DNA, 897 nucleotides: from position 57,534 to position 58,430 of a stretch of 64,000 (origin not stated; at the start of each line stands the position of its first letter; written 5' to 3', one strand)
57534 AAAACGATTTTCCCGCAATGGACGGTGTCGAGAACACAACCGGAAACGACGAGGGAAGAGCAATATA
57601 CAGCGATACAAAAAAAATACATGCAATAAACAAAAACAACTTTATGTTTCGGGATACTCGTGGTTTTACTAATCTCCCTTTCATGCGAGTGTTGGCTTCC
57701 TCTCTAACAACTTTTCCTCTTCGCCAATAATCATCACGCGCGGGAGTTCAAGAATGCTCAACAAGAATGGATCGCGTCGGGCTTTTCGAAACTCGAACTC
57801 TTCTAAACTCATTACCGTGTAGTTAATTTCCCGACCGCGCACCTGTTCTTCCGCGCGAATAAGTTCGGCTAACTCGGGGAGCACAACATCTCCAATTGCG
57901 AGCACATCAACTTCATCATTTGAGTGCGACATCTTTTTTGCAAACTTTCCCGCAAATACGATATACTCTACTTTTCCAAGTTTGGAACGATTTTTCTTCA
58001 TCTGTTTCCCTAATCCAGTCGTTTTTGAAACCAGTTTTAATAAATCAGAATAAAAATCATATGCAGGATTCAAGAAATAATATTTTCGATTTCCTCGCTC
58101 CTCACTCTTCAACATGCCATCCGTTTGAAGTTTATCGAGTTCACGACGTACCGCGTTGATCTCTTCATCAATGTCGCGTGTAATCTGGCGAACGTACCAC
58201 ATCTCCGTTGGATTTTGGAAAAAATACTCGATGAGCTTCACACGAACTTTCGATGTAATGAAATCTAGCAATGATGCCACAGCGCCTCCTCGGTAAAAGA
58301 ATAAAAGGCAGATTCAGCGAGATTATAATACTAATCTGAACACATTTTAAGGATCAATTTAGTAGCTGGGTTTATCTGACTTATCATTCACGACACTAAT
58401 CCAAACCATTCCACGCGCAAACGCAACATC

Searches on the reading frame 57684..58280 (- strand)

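Call 72: search_protein_families(library=pfam, max_evalue=0.0001, proteins=[window:57684-58280:-])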
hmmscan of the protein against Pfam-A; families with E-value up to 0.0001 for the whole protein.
seq(199 aa): 1 family
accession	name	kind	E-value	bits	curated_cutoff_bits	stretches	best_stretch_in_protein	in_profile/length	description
PF24033.1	DUF7342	-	5.7e-05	23.6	31.6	0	36-88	26-78/150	Family of unknown function (DUF7342)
